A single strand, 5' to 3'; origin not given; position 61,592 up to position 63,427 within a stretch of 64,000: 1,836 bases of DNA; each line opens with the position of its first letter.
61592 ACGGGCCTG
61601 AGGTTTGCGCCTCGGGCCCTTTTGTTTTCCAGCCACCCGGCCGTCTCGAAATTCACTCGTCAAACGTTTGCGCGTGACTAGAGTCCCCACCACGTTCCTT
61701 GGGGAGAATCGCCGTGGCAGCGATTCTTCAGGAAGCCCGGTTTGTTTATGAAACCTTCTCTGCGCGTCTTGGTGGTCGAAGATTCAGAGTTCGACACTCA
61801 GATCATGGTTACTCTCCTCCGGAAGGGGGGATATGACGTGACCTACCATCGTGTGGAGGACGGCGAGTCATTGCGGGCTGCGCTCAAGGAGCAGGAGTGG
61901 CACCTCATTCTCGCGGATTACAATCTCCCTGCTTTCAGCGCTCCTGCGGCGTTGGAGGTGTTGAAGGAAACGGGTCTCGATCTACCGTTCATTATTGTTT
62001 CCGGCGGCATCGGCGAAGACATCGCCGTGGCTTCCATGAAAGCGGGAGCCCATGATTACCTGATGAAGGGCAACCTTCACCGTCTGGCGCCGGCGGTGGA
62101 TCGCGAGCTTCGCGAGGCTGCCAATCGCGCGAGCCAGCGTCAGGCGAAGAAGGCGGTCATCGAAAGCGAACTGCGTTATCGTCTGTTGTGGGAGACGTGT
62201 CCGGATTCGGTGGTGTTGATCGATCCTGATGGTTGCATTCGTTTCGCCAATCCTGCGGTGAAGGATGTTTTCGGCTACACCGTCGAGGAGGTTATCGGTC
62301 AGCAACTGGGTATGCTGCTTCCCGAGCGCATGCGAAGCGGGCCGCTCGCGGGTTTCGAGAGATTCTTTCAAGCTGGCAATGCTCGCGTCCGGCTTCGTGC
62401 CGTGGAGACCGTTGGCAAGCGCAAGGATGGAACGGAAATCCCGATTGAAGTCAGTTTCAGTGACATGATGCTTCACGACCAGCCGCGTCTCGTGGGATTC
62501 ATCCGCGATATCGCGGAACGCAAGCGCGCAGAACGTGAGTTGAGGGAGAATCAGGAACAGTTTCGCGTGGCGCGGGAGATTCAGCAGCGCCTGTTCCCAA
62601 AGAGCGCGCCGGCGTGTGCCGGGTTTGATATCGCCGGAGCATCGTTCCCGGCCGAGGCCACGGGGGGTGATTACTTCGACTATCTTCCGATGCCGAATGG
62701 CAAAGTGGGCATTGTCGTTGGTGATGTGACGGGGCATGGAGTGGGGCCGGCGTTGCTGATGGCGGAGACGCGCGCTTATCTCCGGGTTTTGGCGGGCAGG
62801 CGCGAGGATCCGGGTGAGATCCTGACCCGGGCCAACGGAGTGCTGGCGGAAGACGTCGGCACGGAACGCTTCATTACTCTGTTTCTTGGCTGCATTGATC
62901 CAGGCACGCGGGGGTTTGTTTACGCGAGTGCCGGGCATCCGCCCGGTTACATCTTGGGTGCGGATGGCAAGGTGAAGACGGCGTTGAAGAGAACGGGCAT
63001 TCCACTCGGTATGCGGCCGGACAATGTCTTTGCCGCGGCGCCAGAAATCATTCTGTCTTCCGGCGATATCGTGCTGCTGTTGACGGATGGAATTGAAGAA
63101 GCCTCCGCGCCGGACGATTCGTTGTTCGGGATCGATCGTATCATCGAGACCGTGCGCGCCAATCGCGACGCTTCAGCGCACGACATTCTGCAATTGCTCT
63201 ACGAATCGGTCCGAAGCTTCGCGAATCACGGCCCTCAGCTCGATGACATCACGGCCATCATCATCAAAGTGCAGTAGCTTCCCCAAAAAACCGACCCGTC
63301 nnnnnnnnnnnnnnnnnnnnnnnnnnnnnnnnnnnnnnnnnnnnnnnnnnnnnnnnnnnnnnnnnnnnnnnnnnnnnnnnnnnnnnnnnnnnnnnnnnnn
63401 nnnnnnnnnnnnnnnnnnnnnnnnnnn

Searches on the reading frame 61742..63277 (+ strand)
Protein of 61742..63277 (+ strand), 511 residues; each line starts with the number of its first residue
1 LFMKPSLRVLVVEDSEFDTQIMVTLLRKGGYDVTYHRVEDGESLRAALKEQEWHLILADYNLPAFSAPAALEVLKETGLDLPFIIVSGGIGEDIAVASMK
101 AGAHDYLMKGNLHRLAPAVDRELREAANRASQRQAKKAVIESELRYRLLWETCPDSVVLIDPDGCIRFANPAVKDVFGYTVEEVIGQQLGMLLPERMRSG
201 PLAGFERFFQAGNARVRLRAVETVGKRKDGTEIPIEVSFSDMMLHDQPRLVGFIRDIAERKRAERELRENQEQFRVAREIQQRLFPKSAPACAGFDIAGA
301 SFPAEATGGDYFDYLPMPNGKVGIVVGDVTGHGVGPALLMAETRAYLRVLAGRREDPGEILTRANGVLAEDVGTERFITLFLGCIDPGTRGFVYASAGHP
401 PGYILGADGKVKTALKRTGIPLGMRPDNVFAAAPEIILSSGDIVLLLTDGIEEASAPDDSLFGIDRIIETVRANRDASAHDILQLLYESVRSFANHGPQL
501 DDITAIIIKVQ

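Call 16: search_protein_families(library=pfam, proteins=[window:61742-63277:+], max_evalue=0.001)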
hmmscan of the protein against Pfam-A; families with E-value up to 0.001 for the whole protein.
window:61742-63277:+ (511 aa): 7 families
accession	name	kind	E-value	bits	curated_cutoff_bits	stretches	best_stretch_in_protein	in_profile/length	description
PF07228.17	SpoIIE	-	3.1e-49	168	25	1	318-510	1-191/192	Stage II sporulation protein E (SpoIIE)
PF13426.13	PAS_9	-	5e-15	56.1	27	1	154-259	1-103/103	PAS domain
PF00989.32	PAS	-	9.9e-15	55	22.6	1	145-257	2-113/113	PAS fold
PF00072.30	Response_reg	-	6.2e-14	52.5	30.2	1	9-110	1-100/111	Response regulator receiver domain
PF08448.16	PAS_4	-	2e-07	31.7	23.1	1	151-262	2-110/110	PAS fold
PF13188.13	PAS_8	-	5.4e-07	29.7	21.8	1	145-195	2-49/65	PAS domain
PF24820.1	Diguanyl_cycl_sensor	-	2.7e-06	27.7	28.1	1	154-256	6-109/109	Diguanylate cyclase-like sensor domain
